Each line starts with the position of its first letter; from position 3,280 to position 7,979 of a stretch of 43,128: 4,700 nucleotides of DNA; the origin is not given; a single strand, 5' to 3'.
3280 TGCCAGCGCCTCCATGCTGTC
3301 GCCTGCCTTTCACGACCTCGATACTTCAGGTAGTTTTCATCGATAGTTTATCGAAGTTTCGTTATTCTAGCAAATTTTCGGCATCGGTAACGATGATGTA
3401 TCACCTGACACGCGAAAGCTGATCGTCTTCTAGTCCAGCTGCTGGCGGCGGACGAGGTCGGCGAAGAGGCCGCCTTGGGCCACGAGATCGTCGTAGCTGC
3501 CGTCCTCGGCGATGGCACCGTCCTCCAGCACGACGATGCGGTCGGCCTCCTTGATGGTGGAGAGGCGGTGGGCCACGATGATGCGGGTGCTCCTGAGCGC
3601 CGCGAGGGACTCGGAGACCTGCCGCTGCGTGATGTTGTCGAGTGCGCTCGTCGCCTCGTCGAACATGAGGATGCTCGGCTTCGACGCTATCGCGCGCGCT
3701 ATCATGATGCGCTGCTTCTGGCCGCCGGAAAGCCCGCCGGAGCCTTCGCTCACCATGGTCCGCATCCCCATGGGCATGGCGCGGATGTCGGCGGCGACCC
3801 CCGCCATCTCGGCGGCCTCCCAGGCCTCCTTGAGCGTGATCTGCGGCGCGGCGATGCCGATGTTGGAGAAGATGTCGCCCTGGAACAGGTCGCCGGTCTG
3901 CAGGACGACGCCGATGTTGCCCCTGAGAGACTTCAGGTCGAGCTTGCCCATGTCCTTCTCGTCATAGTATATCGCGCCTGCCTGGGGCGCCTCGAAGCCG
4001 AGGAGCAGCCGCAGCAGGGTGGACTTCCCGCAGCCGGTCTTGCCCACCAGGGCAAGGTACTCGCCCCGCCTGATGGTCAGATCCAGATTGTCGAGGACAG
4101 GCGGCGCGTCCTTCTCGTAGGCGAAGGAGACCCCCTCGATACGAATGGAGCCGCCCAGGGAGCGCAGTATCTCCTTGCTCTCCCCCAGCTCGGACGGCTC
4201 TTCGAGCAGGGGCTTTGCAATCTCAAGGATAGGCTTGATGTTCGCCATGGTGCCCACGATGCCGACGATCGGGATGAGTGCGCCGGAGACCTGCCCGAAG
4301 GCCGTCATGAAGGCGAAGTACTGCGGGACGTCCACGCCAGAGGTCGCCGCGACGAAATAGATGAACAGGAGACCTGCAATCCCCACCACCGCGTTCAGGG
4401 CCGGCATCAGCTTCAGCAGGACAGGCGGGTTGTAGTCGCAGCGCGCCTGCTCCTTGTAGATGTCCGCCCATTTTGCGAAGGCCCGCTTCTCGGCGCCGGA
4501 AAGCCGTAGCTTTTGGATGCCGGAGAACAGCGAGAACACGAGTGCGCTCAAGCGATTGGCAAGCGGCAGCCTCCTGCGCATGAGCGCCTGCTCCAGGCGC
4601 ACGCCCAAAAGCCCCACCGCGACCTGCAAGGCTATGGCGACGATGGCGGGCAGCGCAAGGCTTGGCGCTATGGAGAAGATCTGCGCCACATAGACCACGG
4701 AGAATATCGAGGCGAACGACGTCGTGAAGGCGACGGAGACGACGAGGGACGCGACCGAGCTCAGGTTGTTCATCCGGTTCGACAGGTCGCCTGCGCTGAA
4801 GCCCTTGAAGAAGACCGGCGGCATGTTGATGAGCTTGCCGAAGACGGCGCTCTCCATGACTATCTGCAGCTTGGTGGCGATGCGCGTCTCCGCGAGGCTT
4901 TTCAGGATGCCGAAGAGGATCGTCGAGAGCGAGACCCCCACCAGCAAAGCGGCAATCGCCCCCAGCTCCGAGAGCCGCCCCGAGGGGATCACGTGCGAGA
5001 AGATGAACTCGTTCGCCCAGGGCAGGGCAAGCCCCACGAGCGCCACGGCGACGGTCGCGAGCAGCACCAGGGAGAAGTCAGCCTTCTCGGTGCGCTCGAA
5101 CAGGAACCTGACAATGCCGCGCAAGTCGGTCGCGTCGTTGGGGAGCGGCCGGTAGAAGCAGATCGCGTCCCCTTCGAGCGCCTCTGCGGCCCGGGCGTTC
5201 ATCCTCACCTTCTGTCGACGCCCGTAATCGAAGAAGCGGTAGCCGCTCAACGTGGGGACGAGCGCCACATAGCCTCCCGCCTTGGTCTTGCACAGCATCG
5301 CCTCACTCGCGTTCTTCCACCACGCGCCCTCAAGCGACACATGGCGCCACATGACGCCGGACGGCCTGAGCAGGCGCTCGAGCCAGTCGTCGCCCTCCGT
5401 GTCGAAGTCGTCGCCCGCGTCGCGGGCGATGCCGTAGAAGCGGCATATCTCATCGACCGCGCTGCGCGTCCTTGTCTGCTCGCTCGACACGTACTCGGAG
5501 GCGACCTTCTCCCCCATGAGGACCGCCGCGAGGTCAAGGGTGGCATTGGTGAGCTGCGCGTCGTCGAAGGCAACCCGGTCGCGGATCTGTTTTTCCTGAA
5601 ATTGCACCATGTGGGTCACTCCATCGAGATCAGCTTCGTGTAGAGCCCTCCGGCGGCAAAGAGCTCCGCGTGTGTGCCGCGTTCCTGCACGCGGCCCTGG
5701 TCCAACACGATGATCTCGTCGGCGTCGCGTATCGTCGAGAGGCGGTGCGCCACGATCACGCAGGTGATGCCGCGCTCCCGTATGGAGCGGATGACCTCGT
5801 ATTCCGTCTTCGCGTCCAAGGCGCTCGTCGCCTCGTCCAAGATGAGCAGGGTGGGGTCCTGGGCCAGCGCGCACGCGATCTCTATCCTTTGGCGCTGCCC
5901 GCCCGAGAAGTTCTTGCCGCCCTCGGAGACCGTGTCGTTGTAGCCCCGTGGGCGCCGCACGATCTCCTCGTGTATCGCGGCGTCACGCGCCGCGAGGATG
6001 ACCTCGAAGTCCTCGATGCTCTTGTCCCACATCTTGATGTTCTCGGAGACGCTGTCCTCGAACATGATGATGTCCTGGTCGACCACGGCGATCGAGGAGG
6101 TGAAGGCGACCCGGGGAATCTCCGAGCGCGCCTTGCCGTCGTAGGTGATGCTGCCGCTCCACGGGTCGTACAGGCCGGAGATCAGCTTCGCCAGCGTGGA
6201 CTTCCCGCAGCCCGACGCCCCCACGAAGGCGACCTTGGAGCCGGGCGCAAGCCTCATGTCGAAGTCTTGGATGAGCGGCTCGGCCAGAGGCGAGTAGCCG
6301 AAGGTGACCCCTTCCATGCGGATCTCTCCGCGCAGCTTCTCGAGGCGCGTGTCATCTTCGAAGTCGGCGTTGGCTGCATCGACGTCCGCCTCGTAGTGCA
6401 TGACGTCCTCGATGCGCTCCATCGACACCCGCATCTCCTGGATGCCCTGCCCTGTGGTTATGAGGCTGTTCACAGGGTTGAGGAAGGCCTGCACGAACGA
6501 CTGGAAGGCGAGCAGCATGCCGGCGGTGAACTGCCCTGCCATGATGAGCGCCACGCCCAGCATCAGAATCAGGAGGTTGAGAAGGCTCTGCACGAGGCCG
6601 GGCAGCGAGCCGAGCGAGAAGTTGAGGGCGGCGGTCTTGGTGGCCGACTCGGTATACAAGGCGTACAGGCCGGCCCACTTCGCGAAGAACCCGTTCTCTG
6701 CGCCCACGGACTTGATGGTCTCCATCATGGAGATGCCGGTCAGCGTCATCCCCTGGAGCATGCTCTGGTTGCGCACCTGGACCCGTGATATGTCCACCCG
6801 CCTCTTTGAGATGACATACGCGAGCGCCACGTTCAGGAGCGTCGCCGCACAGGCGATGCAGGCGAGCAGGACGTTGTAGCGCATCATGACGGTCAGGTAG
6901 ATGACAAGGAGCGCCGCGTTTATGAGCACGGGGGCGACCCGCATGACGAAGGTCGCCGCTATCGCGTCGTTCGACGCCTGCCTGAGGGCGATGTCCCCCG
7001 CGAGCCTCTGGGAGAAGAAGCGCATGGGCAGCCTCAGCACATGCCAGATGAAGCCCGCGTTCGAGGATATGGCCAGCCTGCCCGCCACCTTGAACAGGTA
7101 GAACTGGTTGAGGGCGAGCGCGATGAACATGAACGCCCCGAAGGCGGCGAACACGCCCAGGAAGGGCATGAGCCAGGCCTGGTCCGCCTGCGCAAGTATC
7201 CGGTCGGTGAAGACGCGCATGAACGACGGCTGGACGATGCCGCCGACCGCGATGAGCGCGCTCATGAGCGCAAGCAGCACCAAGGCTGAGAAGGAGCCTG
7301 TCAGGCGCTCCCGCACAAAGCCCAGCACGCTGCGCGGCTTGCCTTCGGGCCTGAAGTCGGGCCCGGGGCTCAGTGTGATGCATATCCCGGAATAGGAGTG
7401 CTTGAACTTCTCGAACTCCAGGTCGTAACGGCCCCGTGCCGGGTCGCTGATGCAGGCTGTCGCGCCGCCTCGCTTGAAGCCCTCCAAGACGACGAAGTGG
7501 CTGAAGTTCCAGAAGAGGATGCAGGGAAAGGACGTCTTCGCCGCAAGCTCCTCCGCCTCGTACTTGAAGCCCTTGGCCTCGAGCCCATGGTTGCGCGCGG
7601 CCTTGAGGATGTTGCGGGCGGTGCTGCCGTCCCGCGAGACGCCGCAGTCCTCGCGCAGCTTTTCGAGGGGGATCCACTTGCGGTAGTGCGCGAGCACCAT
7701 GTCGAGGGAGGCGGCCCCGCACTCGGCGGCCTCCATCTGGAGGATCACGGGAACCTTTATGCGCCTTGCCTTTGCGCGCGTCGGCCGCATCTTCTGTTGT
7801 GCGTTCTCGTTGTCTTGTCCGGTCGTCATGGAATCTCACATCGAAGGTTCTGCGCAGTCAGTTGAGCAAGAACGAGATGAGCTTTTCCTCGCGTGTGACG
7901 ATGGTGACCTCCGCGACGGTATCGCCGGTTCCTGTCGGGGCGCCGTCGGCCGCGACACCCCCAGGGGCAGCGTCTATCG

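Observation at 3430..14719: Multi-precursor radical-SAM RiPP cluster that I cannot assign to a characterised class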

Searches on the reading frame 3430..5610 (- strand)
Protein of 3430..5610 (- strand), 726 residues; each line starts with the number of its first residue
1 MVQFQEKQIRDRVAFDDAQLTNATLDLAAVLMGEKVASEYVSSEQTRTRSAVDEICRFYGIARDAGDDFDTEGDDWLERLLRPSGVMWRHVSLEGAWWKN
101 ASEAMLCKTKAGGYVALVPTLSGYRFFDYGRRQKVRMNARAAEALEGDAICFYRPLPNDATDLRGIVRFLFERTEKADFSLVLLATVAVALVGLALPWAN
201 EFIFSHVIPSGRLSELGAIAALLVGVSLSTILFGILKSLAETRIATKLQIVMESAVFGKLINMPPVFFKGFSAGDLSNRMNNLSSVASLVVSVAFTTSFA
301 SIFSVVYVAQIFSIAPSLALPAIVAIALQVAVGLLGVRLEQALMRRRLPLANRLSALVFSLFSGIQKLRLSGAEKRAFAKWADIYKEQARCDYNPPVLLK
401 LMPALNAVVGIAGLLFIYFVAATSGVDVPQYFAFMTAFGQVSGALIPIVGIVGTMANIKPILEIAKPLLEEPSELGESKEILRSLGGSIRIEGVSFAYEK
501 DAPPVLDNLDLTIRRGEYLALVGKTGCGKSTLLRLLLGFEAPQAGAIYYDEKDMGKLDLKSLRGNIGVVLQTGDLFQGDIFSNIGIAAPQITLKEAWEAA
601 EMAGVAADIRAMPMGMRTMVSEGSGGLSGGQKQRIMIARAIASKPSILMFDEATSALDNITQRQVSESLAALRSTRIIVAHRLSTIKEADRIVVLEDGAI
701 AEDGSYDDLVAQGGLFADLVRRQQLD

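Call 3: search_protein_families(library=ncbifam, max_evalue=0.01, proteins=[window:3433-5610:-])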
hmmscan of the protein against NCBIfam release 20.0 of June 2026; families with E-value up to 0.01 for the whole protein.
seq(726 aa): 188 families (the best 25 are shown)
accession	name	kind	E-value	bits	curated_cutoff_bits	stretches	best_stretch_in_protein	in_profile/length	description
TIGR03797.1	NHLM_micro_ABC2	equivalog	6.8e-206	685.8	709.4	1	51-723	7-685/686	NHLP bacteriocin export ABC transporter permease/ATPase subunit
TIGR01846.1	type_I_sec_HlyB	subfamily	4e-96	322.9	725.55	1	176-723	138-692/694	type I secretion system permease/ATPase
TIGR03796.1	NHLM_micro_ABC1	equivalog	2.8e-91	306.8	853.3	1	168-721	143-710/710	NHLP family bacteriocin export ABC transporter peptidase/permease/ATPase subunit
TIGR03375.1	type_I_sec_LssB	subfamily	1.8e-84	284.3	693.1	1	178-711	150-690/696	type I secretion system permease/ATPase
TIGR02203.1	MsbA_lipidA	equivalog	3.6e-79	266.8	602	1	211-722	49-568/572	lipid A export permease/ATP-binding protein MsbA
NF045513.1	HepA_fam_ABC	equivalog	1.7e-77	261.3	725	1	212-716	90-602/610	heterocyst formation ABC transporter subunit HepA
TIGR02204.1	MsbA_rel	hypoth_equivalog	1.4e-72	245.2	780.4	1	163-723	6-575/576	ABC transporter, permease/ATP-binding protein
NF010178.0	PRK13657.1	equivalog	3.5e-67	227.2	733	1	174-725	16-572/588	glucan ABC transporter ATP-binding protein/ permease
TIGR01193.1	bacteriocin_ABC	subfamily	3.9e-65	220.7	523.85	1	176-721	155-707/708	peptide cleavage/export ABC transporter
NF052233.1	CphA_assoc_ABC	equivalog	4.8e-61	207.1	880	1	178-724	189-744/766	cyanophycin metabolism-associated ABC transporter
NF008381.0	PRK11176.1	equivalog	1.1e-58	199.1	867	1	470-723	323-579/582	lipid A ABC transporter ATP-binding protein/permease MsbA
TIGR02857.1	CydD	equivalog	9.1e-58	196.5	435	2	468-695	300-529/529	thiol reductant ABC exporter subunit CydD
TIGR00958.1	3a01208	subfamily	1.8e-57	195.1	874.6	1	173-720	157-711/711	antigen peptide transporter 2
NF008056.1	PRK10790.1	equivalog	2.6e-57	194.6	746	1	205-724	51-576/584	SmdB family multidrug efflux ABC transporter permease/ATP-binding protein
NF008055.0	PRK10789.1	equivalog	2.1e-54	185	845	1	246-726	86-574/590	SmdA family multidrug ABC transporter permease/ATP-binding protein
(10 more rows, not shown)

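Call 5: search_protein_families(library=pfam, max_evalue=0.01, proteins=[window:3430-5610:-])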
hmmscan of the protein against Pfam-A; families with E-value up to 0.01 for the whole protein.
window:3430-5610:- (726 aa): 6 families
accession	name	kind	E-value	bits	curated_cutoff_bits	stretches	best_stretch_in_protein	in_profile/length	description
PF00005.33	ABC_tran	-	7.9e-32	111.2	25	1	506-655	1-137/137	ABC transporter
PF00664.28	ABC_membrane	-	1.3e-14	55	28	1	181-445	3-274/274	ABC transporter transmembrane region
PF02463.25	SMC_N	-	7.4e-07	29.2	40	1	38-694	109-210/220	RecF/RecN/SMC N terminal domain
PF03193.22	RsgA_GTPase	-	0.0011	19.3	30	1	456-547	52-137/174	RsgA GTPase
PF13558.12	SbcC_Walker_B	-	0.0025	18.5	27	0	610-670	17-89/90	SbcC/RAD50-like, Walker B motif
PF13401.12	AAA_22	-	0.0033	18.2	27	0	518-565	7-53/130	AAA domain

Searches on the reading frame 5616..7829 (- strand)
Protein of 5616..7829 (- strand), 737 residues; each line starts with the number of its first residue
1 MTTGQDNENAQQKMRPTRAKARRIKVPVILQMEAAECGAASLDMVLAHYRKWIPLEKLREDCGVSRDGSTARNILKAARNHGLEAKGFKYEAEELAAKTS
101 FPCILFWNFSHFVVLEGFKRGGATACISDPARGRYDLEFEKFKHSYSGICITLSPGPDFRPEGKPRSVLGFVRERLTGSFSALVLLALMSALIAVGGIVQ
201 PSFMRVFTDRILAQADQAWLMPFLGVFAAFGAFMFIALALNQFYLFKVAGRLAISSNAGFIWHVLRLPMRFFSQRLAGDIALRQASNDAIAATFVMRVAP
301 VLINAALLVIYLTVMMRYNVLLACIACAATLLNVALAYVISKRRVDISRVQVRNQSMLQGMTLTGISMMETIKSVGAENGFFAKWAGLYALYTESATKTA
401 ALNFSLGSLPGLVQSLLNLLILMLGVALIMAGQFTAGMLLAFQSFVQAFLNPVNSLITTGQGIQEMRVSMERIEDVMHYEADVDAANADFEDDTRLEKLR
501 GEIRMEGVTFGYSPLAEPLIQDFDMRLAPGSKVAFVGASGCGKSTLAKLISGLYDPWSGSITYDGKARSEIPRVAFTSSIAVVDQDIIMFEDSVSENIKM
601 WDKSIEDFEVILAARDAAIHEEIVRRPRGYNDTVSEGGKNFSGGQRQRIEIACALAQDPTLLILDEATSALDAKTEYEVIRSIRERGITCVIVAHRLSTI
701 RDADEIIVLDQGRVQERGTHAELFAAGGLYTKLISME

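Call 3: search_protein_families(library=ncbifam, max_evalue=0.01, proteins=[window:5616-7829:-])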
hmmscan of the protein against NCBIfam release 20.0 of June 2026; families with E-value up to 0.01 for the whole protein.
window:5616-7829:- (737 aa): 190 families (the best 25 are shown)
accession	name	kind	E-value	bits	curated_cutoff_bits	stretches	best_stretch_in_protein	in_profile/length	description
TIGR03796.1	NHLM_micro_ABC1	equivalog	1.3e-269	896.4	853.3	1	25-734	1-709/710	NHLP family bacteriocin export ABC transporter peptidase/permease/ATPase subunit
TIGR01846.1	type_I_sec_HlyB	subfamily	2.1e-106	356.8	725.55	1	41-734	4-689/694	type I secretion system permease/ATPase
TIGR03797.1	NHLM_micro_ABC2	equivalog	9.7e-105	351.5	709.4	1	169-734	124-682/686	NHLP bacteriocin export ABC transporter permease/ATPase subunit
TIGR01193.1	bacteriocin_ABC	subfamily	5.2e-101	339.3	523.85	1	31-735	1-707/708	peptide cleavage/export ABC transporter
TIGR03375.1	type_I_sec_LssB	subfamily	4e-96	322.9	693.1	1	41-724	6-689/696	type I secretion system permease/ATPase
TIGR02203.1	MsbA_lipidA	equivalog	1.1e-83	281.7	602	1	182-736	15-568/572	lipid A export permease/ATP-binding protein MsbA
TIGR00958.1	3a01208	subfamily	1.2e-80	271.7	874.6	1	169-734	153-711/711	antigen peptide transporter 2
TIGR02204.1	MsbA_rel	hypoth_equivalog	2.6e-78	264.1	780.4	1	168-735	9-573/576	ABC transporter, permease/ATP-binding protein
NF010178.0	PRK13657.1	equivalog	5.6e-75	252.9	733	1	182-734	20-567/588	glucan ABC transporter ATP-binding protein/ permease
NF045513.1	HepA_fam_ABC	equivalog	2.8e-73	247.3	725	1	264-728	138-600/610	heterocyst formation ABC transporter subunit HepA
TIGR01842.1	type_I_sec_PrtD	subfamily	5.5e-72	243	510.15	1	181-724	6-541/544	type I secretion system permease/ATPase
NF052233.1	CphA_assoc_ABC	equivalog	1.7e-70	238.3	880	1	236-734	244-740/766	cyanophycin metabolism-associated ABC transporter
NF008381.0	PRK11176.1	equivalog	1.3e-65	221.9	867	1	236-736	80-578/582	lipid A ABC transporter ATP-binding protein/permease MsbA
TIGR01192.1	chvA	subfamily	1.7e-61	208.6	585.4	1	185-734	23-567/585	glucan export ABC transporter ATP-binding protein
NF008055.0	PRK10789.1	equivalog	1.6e-60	205.2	845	1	189-733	24-567/590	SmdA family multidrug ABC transporter permease/ATP-binding protein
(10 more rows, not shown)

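Call 5: search_protein_families(library=pfam, max_evalue=0.01, proteins=[window:5616-7829:-])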
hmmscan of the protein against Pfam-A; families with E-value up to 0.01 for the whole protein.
window:5616-7829:- (737 aa): 7 families
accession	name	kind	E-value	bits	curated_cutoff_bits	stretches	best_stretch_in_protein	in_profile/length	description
PF03412.21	Peptidase_C39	-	1.2e-32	112.9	22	1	26-156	2-131/133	Peptidase C39 family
PF00005.33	ABC_tran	-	4.2e-30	105.6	25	1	521-669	2-137/137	ABC transporter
PF00664.28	ABC_membrane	-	5.7e-26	92.2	28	1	184-453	2-274/274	ABC transporter transmembrane region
PF02463.25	SMC_N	-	5.2e-05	23.2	40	1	380-709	135-211/220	RecF/RecN/SMC N terminal domain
PF13529.12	Peptidase_C39_2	-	0.00076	20.5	24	0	25-83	2-79/143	Peptidase_C39 like family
PF12385.14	Peptidase_C70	-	0.001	19.4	19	1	24-146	5-140/141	Papain-like cysteine protease AvrRpt2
PF03193.22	RsgA_GTPase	-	0.0036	17.6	30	0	518-552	95-128/174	RsgA GTPase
